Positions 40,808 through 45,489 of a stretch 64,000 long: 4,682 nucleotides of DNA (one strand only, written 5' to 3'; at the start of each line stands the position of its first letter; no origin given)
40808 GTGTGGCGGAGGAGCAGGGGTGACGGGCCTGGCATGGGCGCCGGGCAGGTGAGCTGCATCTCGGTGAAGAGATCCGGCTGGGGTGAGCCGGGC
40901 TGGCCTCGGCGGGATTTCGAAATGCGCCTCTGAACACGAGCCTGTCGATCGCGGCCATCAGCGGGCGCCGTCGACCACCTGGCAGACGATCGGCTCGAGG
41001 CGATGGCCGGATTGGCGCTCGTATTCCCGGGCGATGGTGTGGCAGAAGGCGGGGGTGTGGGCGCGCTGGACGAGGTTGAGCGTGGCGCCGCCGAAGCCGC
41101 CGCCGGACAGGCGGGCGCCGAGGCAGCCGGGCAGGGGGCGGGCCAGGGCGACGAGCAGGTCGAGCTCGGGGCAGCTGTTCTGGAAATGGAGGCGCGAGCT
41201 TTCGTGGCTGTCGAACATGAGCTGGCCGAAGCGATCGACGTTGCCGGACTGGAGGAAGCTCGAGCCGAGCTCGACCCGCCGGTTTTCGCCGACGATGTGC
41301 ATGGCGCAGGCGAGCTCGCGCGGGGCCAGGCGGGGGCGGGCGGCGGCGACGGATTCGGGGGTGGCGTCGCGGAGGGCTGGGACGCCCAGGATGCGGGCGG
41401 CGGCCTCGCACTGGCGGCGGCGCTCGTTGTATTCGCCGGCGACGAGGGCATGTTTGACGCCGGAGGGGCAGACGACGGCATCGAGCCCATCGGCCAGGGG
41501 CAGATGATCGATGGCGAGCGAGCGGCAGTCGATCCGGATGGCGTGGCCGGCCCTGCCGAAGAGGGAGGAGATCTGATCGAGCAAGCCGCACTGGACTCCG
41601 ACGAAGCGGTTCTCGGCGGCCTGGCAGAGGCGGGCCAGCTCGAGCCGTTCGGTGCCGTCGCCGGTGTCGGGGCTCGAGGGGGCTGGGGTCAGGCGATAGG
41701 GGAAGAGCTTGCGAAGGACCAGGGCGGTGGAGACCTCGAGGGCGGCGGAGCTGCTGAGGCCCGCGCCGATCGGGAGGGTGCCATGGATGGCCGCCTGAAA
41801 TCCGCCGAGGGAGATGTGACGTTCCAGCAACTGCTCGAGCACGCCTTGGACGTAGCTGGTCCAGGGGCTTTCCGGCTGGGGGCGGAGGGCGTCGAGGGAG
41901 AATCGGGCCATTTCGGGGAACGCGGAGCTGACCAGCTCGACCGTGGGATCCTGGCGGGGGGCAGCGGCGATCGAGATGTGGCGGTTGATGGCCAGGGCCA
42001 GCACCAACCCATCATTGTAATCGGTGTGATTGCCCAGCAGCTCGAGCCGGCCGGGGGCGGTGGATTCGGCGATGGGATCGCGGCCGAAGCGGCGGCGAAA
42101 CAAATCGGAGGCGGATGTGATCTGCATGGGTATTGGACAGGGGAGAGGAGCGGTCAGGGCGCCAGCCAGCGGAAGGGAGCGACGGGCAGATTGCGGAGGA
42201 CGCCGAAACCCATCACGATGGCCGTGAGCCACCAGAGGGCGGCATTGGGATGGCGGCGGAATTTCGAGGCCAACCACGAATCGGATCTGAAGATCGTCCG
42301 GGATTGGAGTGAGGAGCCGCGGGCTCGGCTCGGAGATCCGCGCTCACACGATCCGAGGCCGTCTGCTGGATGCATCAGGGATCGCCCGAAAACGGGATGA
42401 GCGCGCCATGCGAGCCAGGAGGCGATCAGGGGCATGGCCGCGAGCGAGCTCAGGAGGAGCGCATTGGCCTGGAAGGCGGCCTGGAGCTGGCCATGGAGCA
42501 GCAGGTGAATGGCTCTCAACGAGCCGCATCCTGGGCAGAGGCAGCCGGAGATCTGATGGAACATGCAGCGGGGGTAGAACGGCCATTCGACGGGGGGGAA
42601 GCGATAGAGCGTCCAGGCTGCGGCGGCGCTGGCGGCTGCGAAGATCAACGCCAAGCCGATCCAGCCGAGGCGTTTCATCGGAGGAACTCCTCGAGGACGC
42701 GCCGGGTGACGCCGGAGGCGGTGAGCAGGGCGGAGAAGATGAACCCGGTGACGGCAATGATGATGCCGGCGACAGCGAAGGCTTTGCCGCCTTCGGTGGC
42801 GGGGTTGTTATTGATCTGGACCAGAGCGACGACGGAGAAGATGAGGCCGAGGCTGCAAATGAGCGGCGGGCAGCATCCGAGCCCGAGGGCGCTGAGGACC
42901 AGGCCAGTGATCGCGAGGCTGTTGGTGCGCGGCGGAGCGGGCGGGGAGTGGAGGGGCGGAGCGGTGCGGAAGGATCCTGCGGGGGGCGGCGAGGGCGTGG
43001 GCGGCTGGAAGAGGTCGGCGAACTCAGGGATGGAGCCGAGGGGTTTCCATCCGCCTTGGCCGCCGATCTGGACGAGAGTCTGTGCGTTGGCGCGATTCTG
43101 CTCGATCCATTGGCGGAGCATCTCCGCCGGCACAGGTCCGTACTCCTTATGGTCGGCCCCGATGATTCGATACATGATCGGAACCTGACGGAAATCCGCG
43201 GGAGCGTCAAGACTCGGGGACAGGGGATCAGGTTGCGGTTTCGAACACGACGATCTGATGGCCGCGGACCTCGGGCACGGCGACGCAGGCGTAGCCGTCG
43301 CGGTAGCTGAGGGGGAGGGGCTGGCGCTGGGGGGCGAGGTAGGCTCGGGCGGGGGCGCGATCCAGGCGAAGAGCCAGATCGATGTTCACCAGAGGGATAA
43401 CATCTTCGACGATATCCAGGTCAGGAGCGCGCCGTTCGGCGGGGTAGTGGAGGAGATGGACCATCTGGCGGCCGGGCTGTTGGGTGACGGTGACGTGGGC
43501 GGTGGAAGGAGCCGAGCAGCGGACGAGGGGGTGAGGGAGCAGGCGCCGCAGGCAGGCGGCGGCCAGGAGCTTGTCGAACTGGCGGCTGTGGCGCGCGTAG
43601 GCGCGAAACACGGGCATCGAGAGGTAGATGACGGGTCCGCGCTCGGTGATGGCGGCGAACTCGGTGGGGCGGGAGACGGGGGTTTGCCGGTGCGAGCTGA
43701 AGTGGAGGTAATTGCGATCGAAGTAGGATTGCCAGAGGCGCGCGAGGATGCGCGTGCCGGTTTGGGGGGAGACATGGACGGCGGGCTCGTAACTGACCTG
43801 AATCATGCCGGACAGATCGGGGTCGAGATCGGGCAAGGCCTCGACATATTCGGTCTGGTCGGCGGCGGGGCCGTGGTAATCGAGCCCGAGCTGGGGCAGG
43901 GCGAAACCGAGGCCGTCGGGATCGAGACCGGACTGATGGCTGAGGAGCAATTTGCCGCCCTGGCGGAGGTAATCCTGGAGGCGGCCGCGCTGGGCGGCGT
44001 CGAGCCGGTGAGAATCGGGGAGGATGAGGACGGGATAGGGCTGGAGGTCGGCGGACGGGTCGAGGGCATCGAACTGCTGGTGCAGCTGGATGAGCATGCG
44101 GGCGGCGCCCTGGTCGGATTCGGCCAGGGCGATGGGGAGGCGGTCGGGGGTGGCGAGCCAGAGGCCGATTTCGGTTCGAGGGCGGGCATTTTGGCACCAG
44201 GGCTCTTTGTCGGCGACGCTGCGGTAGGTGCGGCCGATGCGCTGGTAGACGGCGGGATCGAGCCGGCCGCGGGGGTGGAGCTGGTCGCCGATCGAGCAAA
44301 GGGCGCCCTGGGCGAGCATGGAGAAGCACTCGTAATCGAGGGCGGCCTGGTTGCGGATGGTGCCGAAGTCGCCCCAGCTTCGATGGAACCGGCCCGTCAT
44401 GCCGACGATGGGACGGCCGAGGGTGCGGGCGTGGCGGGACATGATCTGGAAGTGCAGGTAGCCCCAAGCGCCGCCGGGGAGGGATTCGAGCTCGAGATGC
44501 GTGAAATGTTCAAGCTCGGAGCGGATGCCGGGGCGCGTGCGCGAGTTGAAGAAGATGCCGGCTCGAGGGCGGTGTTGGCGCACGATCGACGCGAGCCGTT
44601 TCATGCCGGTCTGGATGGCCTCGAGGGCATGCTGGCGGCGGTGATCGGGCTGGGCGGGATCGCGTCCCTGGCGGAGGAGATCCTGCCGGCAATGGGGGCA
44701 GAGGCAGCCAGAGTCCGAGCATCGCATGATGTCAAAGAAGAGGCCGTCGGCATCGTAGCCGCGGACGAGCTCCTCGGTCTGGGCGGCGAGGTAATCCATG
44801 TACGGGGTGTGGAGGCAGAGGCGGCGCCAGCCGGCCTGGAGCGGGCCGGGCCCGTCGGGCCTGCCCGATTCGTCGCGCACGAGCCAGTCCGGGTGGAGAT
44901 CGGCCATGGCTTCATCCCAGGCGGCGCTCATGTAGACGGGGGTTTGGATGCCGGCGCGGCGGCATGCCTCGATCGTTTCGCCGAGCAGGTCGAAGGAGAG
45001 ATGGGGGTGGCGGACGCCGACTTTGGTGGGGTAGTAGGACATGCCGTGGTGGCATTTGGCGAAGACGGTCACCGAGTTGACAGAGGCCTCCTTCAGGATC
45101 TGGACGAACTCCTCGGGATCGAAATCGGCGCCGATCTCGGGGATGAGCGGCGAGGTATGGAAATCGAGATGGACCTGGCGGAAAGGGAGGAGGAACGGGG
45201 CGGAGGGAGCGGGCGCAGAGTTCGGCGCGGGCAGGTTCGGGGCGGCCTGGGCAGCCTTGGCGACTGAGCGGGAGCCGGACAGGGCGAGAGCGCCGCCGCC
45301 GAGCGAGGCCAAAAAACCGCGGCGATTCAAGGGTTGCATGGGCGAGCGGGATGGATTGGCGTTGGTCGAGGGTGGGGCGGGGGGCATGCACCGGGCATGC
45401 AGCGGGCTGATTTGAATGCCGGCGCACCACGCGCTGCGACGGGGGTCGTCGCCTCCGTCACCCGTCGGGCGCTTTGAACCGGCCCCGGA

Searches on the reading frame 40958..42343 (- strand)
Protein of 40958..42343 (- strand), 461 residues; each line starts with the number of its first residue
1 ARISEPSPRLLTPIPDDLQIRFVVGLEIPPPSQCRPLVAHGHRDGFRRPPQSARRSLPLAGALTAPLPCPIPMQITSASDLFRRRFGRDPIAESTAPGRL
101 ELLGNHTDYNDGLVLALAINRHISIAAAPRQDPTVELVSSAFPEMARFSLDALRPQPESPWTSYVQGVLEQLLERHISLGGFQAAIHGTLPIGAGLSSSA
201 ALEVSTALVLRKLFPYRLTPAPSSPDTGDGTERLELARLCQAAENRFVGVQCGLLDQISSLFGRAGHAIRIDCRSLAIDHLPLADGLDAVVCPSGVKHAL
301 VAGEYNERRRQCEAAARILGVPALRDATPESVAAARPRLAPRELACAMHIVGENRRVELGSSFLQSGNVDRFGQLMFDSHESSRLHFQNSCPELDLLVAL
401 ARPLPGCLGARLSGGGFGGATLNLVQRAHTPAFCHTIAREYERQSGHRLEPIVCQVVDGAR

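Call 9: search_protein_families(library=pfam, proteins=[window:40958-42343:-], max_evalue=0.001)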
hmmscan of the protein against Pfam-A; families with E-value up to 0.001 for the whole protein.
window:40958-42343:- (461 aa): 3 families
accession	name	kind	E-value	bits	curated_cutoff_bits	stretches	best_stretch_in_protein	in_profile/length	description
PF10509.15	GalKase_gal_bdg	-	3.8e-17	62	23.1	1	81-129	2-49/49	Galactokinase galactose-binding signature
PF00288.32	GHMP_kinases_N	-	7.7e-16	58.5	22.3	1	164-263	2-86/87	GHMP kinases N terminal domain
PF08544.19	GHMP_kinases_C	-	9e-07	29.6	21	1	364-424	5-65/85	GHMP kinases C terminal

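Call 50: search_protein_families(library=ncbifam, proteins=[window:40958-42343:-], max_evalue=0.001)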
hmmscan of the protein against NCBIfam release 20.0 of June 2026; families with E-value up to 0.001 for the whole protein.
window:40958-42343:- (461 aa): 7 families
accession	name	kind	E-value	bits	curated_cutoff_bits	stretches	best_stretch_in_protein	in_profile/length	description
NF003472.0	PRK05101.1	equivalog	4.2e-97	325.5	499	1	76-460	5-379/382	galactokinase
NF003006.0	PRK03817.1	equivalog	7.2e-88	294.9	443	1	95-460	5-348/352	galactokinase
TIGR00131.1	gal_kin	equivalog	1.7e-80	270.8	226.65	1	77-461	3-386/388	galactokinase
NF003705.0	PRK05322.1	equivalog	7.7e-79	265.2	385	1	78-461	6-385/388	galactokinase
NF001816.0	PRK00555.1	equivalog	5.3e-65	219.8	509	1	94-455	5-352/363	galactokinase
TIGR00549.1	mevalon_kin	equivalog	9.6e-15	54.8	163.05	2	96-249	1-135/276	mevalonate kinase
NF003036.0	PRK03926.1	equivalog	5.7e-12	45.3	403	1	94-218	4-112/302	mevalonate kinase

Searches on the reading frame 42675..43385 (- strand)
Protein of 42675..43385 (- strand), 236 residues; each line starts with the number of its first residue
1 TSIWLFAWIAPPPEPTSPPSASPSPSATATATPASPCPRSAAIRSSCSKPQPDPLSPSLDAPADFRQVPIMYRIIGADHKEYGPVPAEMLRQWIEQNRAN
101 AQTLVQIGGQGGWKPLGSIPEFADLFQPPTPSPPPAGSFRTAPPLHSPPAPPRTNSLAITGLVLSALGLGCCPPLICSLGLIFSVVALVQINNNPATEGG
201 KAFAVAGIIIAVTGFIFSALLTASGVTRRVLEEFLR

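Call 9: search_protein_families(library=pfam, proteins=[window:42675-43385:-], max_evalue=0.001)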
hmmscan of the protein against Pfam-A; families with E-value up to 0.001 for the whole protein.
window:42675-43385:- (236 aa): 2 families
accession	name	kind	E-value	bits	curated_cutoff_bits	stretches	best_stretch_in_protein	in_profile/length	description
PF13828.11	DUF4190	-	3.8e-10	39.8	35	1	157-220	1-61/62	Domain of unknown function (DUF4190)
PF14237.11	GYF_2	-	3.1e-08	33.7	25.8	1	78-122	6-50/50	GYF domain 2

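Call 50: search_protein_families(library=ncbifam, proteins=[window:42675-43385:-], max_evalue=0.001)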
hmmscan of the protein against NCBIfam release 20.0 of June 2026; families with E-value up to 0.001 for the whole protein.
window:42675-43385:- (236 aa): 0 families

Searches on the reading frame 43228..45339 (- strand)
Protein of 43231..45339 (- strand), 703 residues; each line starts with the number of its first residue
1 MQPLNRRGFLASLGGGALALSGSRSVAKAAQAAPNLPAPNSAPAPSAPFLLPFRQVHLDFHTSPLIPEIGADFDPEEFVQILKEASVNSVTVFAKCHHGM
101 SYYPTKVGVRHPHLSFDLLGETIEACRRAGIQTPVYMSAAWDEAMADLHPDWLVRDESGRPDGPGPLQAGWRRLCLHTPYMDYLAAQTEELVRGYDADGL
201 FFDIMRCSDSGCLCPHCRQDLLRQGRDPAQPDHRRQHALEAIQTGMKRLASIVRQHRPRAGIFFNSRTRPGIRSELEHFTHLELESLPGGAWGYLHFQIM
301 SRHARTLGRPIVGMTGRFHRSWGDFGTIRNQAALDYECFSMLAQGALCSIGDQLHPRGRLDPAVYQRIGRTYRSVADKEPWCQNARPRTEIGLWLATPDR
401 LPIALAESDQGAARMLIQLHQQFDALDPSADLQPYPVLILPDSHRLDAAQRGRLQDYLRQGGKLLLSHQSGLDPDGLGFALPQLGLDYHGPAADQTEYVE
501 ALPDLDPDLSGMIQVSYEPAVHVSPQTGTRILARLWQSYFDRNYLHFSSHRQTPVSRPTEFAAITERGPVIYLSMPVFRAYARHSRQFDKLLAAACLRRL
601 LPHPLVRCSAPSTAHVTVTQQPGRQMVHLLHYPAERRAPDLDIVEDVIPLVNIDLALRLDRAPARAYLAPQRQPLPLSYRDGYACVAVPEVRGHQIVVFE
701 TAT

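Call 4: search_protein_families(library=pfam, proteins=[window:43231-45339:-], max_evalue=0.01)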
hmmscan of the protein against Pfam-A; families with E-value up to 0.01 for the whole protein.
seq(703 aa): 4 families
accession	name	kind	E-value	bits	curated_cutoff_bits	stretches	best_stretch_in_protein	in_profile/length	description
PF14871.12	GHL6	-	1.3e-37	129.5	35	1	74-204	1-132/132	Hypothetical glycosyl hydrolase 6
PF01120.23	Alpha_L_fucos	-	2.5e-11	44.1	25.2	1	72-283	93-262/345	Alpha-L-fucosidase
PF08532.16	Glyco_hydro_42M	-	3.9e-06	27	25.8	1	416-472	39-95/207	Beta-galactosidase trimerisation domain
PF14258.12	DUF4350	-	0.0037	18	30.4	1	424-479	28-76/181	Domain of unknown function (DUF4350)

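Call 49: search_solved_structures(query=window:43228-45336:-, max_evalue=0.001, show_alignments=0)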
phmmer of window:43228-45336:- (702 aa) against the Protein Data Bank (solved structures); distinct sequences matched with E-value up to 0.001: 1.
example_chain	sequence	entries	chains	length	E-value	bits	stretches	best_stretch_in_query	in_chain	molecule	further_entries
6tvk_AAA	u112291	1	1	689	8.9e-124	417.7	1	51-699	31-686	Alpha-L-fucosidase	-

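Call 50: search_protein_families(library=ncbifam, proteins=[window:43228-45336:-], max_evalue=0.001)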
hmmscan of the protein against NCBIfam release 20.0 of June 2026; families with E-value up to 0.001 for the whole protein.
window:43228-45336:- (702 aa): 0 families
